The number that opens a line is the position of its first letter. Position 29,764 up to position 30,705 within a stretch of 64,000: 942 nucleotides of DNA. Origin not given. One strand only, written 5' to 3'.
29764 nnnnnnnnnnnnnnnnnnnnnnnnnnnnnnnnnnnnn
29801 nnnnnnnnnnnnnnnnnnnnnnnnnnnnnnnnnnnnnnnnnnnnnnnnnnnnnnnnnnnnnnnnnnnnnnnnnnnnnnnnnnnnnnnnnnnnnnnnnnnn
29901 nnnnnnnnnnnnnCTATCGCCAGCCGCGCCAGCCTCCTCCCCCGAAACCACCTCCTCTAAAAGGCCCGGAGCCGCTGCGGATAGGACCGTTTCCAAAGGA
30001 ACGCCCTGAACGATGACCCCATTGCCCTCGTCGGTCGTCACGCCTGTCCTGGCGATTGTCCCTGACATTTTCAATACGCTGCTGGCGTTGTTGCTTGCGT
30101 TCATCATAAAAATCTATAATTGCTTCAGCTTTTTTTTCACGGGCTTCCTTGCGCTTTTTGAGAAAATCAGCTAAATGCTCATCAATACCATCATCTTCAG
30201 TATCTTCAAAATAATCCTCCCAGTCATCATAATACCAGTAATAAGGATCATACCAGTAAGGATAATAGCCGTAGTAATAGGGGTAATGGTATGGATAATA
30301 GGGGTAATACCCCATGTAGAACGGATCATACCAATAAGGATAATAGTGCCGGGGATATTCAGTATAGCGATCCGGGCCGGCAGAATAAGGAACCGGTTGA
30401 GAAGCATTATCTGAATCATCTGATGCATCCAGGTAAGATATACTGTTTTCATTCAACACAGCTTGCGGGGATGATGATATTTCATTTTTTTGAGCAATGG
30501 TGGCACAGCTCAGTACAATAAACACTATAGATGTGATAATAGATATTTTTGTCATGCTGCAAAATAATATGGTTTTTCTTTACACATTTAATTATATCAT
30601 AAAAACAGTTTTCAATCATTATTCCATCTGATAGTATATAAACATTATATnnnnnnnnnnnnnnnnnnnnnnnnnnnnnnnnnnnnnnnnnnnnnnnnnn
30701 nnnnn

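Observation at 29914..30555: Secreted protein dominated by a Tyr/Pro/Trp repeat block and an RGG/GGF-like tail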

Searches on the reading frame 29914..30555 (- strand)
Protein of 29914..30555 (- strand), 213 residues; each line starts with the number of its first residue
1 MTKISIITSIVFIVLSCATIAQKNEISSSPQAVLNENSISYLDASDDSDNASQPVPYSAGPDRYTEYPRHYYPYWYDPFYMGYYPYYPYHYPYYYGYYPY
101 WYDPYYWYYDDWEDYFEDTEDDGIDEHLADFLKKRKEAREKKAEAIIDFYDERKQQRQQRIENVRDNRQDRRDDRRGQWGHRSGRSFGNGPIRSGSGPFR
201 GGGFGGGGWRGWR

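Call 3: search_protein_families(library=pfam, proteins=[window:29914-30555:-], max_evalue=10)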
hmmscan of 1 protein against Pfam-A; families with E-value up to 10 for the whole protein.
window:29914-30555:- (213 aa): 1 family
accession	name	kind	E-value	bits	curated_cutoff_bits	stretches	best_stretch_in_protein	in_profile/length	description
PF14136.11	DUF4303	-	3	8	23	1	100-149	60-98/155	Domain of unknown function (DUF4303)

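Call 4: search_protein_families(library=ncbifam, proteins=[window:29914-30555:-], max_evalue=10)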
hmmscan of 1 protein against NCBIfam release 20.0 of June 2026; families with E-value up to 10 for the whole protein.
window:29914-30555:- (213 aa): 2 families
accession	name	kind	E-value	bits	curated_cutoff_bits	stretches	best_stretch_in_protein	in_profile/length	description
TIGR04260.1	Cyano_gly_rpt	equivalog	0.0011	19.5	31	1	141-212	36-107/118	GrrA/OscA1 family cyclophane-containing rSAM-modified RiPP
NF033729.0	borfam54_2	equivalog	0.97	9.1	30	1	2-164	9-98/226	complement regulator-acquiring protein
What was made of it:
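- On GrrA/OscA1 cyclophane RiPP precursors (TIGR04260): The score is 19.5 bits against a cutoff of 31 (call 4).
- A TIGR04260 hit covers aa 141-212, with E 0.0011 and 19.5 bits (call 4).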

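Call 6: find_homologous_proteins(query=window:29914-30555:-, max_evalue=0.001)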
Query window:29914-30555:- (213 aa): 1 proteins with E <= 0.001 among 470 candidates.
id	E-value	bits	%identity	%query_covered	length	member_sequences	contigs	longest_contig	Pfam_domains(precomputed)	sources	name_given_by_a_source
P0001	4.8e-9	54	27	100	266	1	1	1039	-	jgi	jgi:hypothetical protein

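Call 11: search_protein_representatives(protein=window:29914-30555:-)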
Query: 213 residues. Proteins with E-value up to 0.001 (for the whole library): 11; up to 1e-10: 2; up to 1e-30: 0. The best 11 are listed.
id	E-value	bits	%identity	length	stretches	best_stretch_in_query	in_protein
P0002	5.5e-13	65.5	37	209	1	8-193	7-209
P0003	5.2e-12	62.3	33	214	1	17-211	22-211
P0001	1.5e-09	54.2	33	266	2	14-183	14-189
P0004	3.0e-08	50.0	48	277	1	73-177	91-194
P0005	1.1e-06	44.9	29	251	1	10-178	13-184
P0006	2.7e-06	43.6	34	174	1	39-167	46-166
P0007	3.7e-06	43.1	39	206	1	57-205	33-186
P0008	2.0e-05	40.7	39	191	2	9-120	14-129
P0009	2.1e-05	40.7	33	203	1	44-202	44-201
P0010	4.1e-04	36.5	54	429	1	69-124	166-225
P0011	7.8e-04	35.5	35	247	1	24-175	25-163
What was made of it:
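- On Bacteroidota Tyr-rich lipoprotein family (P0010-like): The phmmer link to P0010 is confined to the low-complexity block (E 4e-4, call 11).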

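Call 16: find_homologous_proteins(query=A1, max_evalue=0.001)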
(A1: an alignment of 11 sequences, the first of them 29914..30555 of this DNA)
Query A1 (11 sequences) (213 aa, profile of the alignment): 5 proteins with E <= 0.001 among 5837 candidates.
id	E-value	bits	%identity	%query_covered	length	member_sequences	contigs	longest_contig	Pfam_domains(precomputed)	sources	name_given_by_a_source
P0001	1.1e-63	233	27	100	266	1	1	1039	-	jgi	jgi:hypothetical protein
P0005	5.5e-53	198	27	45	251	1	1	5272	-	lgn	-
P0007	3.6e-40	156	29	96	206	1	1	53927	-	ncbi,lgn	-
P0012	6.2e-40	156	-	-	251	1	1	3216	-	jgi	jgi:hypothetical protein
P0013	7.4e-11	60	25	39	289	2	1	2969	-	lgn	-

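Call 17: list_cluster_members(proteins=[window:29914-30555:-, window:30651-31667:+, window:28889-29683:+, window:31767-33245:-, window:28036-28497:-])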
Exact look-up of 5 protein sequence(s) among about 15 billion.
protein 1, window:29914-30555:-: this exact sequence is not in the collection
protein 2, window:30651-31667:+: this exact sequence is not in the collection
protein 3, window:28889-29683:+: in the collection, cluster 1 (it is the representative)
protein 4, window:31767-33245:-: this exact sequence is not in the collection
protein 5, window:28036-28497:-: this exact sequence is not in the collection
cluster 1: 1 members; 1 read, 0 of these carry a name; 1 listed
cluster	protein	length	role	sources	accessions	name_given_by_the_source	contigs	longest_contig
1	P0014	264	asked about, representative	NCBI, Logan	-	-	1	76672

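Call 19: find_encoding_contigs(protein=P0007, flank=10000, max_places=3)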
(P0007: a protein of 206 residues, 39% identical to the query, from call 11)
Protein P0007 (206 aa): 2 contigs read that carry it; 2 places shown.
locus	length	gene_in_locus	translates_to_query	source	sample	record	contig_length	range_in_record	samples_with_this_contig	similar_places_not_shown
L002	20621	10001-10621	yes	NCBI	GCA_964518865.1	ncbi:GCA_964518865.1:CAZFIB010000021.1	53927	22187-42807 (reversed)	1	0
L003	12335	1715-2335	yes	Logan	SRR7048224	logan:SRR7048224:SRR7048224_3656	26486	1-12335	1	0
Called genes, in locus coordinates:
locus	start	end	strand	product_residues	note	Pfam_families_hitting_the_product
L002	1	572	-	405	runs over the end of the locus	PF00005:ABC_tran, PF13304:AAA_21 (faint)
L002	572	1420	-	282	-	PF01061:ABC2_membrane (weak)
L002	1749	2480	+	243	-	PF05175:MTS (weak)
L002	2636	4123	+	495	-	PF13581:HATPase_c_2, PF13508:Acetyltransf_7 (faint), PF00583:Acetyltransf_1 (weak)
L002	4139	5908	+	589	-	PF26626:DUF8201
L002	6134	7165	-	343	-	PF07610:DUF1573, PF22544:HYDIN_VesB_CFA65-like_Ig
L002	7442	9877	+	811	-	-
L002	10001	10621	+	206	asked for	-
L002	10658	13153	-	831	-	PF01074:Glyco_hydro_38N, PF03065:Glyco_hydro_57 (weak), PF09261:Alpha-mann_mid, PF07748:Glyco_hydro_38C, PF17677:Glyco_hydro38C2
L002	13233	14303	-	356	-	PF00483:NTP_transferase, PF12804:NTP_transf_3, PF22640:ManC_GMP_beta-helix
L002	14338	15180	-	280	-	PF05116:S6PP (faint), PF08282:Hydrolase_3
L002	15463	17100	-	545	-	PF00474:SSF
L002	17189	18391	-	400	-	PF09488:Osmo_MPGsynth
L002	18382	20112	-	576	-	PF13522:GATase_6, PF13537:GATase_7, PF00733:Asn_synthase, PF24167:DUF7411 (weak), PF00733:Asn_synthase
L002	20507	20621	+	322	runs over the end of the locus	PF00158:Sigma54_activat, PF01078:Mg_chelatase (faint), PF14532:Sigma54_activ_2, PF00493:MCM (weak), PF00004:AAA (weak), PF07728:AAA_5, PF25601:AAA_lid_14, PF02954:HTH_8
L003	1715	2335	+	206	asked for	-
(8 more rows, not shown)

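Call 22: find_related_loci(query=A2, collection=genome_contigs, flank=8000)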
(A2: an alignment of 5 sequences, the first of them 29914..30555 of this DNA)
Query A2 (213 aa) in genome_contigs; peptide patterns used: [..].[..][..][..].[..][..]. (x = any residue, [..] = any of these).
79 stretches matched a pattern, but none encodes a relative of the query by tblastn (E <= 1e-3).

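Call 23: find_encoding_contigs(protein=P0002, flank=8000, max_places=4)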
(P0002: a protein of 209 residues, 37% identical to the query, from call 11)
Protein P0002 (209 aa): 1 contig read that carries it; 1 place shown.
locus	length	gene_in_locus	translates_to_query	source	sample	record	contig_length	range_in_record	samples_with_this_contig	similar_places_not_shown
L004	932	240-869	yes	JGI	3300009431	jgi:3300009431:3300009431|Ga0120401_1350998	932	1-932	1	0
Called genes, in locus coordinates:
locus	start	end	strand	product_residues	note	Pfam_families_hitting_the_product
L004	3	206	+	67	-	?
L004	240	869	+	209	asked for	-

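Call 24: find_encoding_contigs(protein=P0005, flank=8000, max_places=4)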
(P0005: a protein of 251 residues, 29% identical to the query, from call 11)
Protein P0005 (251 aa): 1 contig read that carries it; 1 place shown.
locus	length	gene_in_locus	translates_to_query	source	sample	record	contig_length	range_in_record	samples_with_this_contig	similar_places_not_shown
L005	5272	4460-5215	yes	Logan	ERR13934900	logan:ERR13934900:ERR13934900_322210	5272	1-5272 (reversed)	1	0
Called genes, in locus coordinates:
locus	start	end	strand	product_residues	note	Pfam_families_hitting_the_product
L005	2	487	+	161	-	?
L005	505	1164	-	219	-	PF02525:Flavodoxin_2, PF03358:FMN_red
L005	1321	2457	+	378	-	PF07690:MFS_1, PF12832:MFS_1_like, PF00083:Sugar_tr (weak), PF12832:MFS_1_like (weak), PF00083:Sugar_tr (weak), PF07690:MFS_1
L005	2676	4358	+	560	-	PF14870:PSII_BNR (faint), PF18911:PKD_4, PF00801:PKD (weak)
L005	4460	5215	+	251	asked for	-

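Call 27: find_encoding_contigs(protein=P0003, flank=8000, max_places=4)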
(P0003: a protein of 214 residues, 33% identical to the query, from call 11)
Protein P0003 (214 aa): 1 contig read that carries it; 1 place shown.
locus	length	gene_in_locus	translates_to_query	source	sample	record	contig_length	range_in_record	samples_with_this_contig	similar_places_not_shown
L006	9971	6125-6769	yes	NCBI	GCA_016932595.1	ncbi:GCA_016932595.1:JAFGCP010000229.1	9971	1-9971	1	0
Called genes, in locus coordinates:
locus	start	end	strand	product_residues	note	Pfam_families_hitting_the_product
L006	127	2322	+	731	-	PF02730:AFOR_N, PF01314:AFOR_C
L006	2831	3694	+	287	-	PF12838:Fer4_7 (faint), PF13484:Fer4_16 (faint), PF00037:Fer4 (weak)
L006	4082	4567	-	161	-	PF03734:YkuD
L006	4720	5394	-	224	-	PF02525:Flavodoxin_2, PF03358:FMN_red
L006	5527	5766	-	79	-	-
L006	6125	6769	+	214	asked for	-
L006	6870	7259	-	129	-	PF01471:PG_binding_1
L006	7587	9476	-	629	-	PF01839:FG-GAP (faint), PF13517:FG-GAP_3, PF02412:TSP_3 (weak)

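Call 28: find_encoding_contigs(protein=P0004, flank=8000, max_places=4)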
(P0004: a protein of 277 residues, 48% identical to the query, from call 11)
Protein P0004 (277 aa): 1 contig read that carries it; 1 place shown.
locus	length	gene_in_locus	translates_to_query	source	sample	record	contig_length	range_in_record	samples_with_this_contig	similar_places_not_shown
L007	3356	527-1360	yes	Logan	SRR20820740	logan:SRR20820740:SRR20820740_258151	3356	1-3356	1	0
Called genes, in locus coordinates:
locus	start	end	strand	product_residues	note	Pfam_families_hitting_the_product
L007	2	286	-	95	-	?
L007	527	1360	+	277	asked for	-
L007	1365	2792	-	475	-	-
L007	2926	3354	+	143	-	?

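Call 31: find_related_loci(query=A2, collection=metagenome_contigs, flank=8000)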
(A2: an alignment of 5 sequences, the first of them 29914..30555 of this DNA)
Query A2 (213 aa) in metagenome_contigs; peptide patterns used: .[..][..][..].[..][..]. (x = any residue, [..] = any of these).
600 stretches matched a pattern, but none encodes a relative of the query by tblastn (E <= 1e-3).
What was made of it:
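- Tried and rejected: The searches on A2 in genome contigs (call 22) and metagenome contigs (call 31) matched patterns, but no match was confirmed by tblastn.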

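Call 38: predict_structure(alignment_id=A1)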
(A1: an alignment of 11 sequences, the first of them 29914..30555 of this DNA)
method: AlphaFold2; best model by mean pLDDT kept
length: 213 residues; sequences in the alignment: 11
mean_pLDDT: 60.6   pTM: 0.30
mean pLDDT of the five models: 60.6, 58.4, 56.6, 56.5, 54.8
residues with pLDDT >= 90: 44; 70-90: 33; 50-70: 32; < 50: 104
segments of 3 or more residues with pLDDT < 50: 28-109, 193-197, 199-213
pLDDT, mean of each block of 10 residues (from residue 1): 86 83 51 42 40 39 41 42 38 40 44 54 77 93 94 95 90 82 59 47 43 43
secondary structure, 60 per line:
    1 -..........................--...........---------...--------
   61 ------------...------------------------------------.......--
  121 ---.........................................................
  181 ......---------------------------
elements in order: H2-27 H30-40 H112-118 H124-186
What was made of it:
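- Checked: The 'charged helix' is supported by AlphaFold2 (helix 124-186, pLDDT up to 95; call 38).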

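Call 39: search_protein_families(library=pfam, alignment_id=A1, max_evalue=1)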
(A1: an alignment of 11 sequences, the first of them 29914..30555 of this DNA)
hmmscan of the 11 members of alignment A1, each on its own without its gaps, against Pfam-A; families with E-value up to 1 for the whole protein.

A. member 1, window:29914-30555:- (213 aa): 0 families

B. families by the number of members that match (of 11 scanned): 15 families
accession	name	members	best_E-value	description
PF01442.23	Apolipoprotein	2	0.016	Apolipoprotein A1/A4/E domain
PF24564.1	DUF7605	2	0.041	Domain of unknown function (DUF7605)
PF12732.12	YtxH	1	0.014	YtxH-like protein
PF07200.18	Mod_r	1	0.038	Modifier of rudimentary (Mod(r)) protein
PF03763.18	Remorin_C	1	0.16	Remorin, C-terminal region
PF07697.16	7TMR-HDED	1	0.27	7TM-HD extracellular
PF05565.16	Sipho_Gp157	1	0.3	Siphovirus Gp157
PF00482.28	T2SSF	1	0.33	Type II secretion system (T2SS), protein F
PF04502.18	Saf4_Yju2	1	0.35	Saf4/Yju2 protein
PF09298.16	FAA_hydrolase_N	1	0.35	Fumarylacetoacetase N-terminal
PF24430.1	DUF7553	1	0.42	Family of unknown function (DUF7553)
PF02601.20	Exonuc_VII_L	1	0.49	Exonuclease VII, large subunit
PF21748.3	UPF0150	1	0.67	UPF0150-like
PF08139.17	LPAM_1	1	0.77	Prokaryotic membrane lipoprotein lipid attachment site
PF04632.18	FUSC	1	0.91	Fusaric acid resistance protein family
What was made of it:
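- On Apolipoprotein A1/A4/E domain (PF01442): The query has no hit (calls 3, 39).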

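Call 40: search_solved_structures(query=A1, max_evalue=1, show_alignments=2)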
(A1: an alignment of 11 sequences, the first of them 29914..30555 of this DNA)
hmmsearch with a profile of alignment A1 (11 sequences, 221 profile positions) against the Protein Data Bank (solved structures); distinct sequences matched with E-value up to 1: 16.
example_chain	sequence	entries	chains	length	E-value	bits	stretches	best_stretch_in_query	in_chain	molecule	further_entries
6h9l_A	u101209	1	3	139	0.074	16.2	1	128-188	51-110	Uncharacterized protein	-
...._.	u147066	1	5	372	0.15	15.2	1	96-150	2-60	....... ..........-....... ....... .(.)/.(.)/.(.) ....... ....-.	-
2x43_S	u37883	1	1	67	0.16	15.1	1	124-176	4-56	SHERP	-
2n5e_A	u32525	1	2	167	0.24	14.5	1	121-198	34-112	Apolipoprotein A-I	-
8eqs_C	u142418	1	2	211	0.31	14.2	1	112-198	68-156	Apolipoprotein A-I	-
2gts_A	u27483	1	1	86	0.32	14.2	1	128-185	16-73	hypothetical protein HP0062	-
7kjr_C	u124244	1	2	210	0.32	14.1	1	112-198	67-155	Apolipoprotein A-I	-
4v6m_A0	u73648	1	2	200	0.35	14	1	112-198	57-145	Apolipoprotein A-I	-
2msc_A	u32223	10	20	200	0.35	14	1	112-198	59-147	Apolipoprotein A-I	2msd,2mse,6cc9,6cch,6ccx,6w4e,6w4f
1av1_A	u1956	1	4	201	0.35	14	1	112-198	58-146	APOLIPOPROTEIN A-I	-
6pts_A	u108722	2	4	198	0.37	13.9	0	112-196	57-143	Apolipoprotein A-I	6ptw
3fx7_A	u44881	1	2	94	0.43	13.7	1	128-185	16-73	Putative uncharacterized protein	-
6clz_B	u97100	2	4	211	0.45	13.7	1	112-198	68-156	Apolipoprotein A-I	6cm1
4l8i_A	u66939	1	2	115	0.56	13.3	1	133-197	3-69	RSV epitope scaffold FFL_005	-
3k2s_A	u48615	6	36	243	0.68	13.1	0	112-196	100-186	Apolipoprotein A-I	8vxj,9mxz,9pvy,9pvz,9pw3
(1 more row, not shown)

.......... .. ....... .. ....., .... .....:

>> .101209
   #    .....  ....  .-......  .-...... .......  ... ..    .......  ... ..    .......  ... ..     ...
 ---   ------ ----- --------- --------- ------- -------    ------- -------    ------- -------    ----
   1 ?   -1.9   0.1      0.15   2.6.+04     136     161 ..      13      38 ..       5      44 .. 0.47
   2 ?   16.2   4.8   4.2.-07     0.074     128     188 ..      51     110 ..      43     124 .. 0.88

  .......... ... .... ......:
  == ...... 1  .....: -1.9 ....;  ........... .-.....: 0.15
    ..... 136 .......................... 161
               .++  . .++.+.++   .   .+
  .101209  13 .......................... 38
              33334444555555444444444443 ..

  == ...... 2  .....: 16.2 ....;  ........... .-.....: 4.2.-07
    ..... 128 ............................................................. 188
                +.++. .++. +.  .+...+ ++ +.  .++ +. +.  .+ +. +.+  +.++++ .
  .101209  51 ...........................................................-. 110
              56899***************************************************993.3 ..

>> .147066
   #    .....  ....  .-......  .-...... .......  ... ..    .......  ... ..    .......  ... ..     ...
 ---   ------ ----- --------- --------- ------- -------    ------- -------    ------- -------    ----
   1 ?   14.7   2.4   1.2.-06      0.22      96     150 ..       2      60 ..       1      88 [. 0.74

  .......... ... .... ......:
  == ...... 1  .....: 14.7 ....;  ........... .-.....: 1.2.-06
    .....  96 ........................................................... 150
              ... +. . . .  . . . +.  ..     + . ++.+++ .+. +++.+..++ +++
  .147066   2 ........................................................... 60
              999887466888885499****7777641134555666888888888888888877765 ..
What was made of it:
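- On Apolipoprotein A1/A4/E domain (PF01442): PDB ApoA-I E-values are 0.24-0.97 (call 40).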

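Call 52: find_encoding_contigs(protein=P0012, flank=8000, max_places=3)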
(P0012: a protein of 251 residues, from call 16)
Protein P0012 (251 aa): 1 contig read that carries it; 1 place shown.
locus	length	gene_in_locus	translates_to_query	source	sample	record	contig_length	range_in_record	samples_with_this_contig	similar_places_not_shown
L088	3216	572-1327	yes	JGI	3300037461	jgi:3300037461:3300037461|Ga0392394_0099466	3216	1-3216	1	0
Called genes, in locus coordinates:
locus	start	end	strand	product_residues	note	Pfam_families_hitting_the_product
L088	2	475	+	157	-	?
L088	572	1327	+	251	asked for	-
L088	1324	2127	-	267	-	PF04909:Amidohydro_2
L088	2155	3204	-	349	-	PF02424:ApbE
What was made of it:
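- Synteny is conserved (calls 24, 52).
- Tried and rejected: No sulfotransferase is in the window, and the Inositol_P gene is absent from the syntenic L005 and L088 (calls 24, 52).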

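Call 53: find_encoding_contigs(protein=P0009, flank=8000, max_places=3)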
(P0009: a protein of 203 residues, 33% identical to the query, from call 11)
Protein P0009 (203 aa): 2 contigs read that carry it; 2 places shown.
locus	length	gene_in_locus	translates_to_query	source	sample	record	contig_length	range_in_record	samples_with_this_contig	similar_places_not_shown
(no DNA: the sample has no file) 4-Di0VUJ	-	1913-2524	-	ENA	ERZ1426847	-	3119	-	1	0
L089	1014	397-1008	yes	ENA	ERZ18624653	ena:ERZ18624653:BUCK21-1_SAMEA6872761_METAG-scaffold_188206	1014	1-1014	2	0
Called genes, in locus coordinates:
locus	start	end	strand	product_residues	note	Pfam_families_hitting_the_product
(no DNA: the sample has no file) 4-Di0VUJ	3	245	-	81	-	?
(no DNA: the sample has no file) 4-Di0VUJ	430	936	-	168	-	PF02915:Rubrerythrin, PF21349:RUBY_RBDX (weak)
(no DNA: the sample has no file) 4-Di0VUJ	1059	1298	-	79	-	-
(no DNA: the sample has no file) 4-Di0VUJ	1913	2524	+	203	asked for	-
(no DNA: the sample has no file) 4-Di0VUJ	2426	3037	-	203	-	PF01471:PG_binding_1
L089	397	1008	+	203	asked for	-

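Call 54: find_encoding_contigs(protein=P0011, flank=8000, max_places=3)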
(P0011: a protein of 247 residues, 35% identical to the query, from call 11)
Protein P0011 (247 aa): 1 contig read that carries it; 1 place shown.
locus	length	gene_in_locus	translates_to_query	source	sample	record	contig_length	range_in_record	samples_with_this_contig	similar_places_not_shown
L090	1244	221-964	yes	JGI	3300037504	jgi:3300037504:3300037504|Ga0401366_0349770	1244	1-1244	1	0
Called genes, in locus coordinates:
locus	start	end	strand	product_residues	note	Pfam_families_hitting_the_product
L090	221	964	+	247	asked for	-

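Call 57: search_protein_families(library=ncbifam, alignment_id=A1, max_evalue=1)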
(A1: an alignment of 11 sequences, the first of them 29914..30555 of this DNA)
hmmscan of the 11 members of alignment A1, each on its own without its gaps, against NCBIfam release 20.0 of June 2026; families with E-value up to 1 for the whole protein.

A. member 1, window:29914-30555:- (213 aa): 2 families
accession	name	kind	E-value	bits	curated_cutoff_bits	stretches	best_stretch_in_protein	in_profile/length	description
TIGR04260.1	Cyano_gly_rpt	equivalog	0.0011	19.5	31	1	141-212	36-107/118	GrrA/OscA1 family cyclophane-containing rSAM-modified RiPP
NF033729.0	borfam54_2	equivalog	0.97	9.1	30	0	2-164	9-98/226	complement regulator-acquiring protein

B. families by the number of members that match (of 11 scanned): 21 families
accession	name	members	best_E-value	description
NF002572.0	PRK02224.1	2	0.095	DNA double-strand break repair ATPase Rad50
TIGR04260.1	Cyano_gly_rpt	1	0.0011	GrrA/OscA1 family cyclophane-containing rSAM-modified RiPP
NF040528.1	SP_0198_lipo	1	0.018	SP_0198 family lipoprotein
NF040480.1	CGLAU_01105_fam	1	0.027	CGLAU_01105 family protein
NF040483.1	serum_opaci_fac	1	0.034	serum opacification factor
NF041035.1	Rad50_Halo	1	0.046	DNA double-strand break repair ATPase Rad50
NF005198.1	PRK06669.1-3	1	0.065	flagellar assembly protein FliH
NF009321.0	PRK12676.1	1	0.079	bifunctional fructose-bisphosphatase/inositol-phosphate phosphatase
NF033216.1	lipo_YgdI_YgdR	1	0.095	YgdI/YgdR family lipoprotein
NF009188.0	PRK12536.1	1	0.12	RNA polymerase sigma factor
NF047840.1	lipo_Ag473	1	0.14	Ag473 family lipoprotein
NF047972.1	lamb_exclu_cor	1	0.14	phage exclusion lipoprotein Cor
TIGR02131.1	phaP_Bmeg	1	0.15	polyhydroxyalkanoic acid inclusion protein PhaP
TIGR00750.1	lao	1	0.17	methylmalonyl Co-A mutase-associated GTPase MeaB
TIGR01069.2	mutS2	1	0.18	endonuclease MutS2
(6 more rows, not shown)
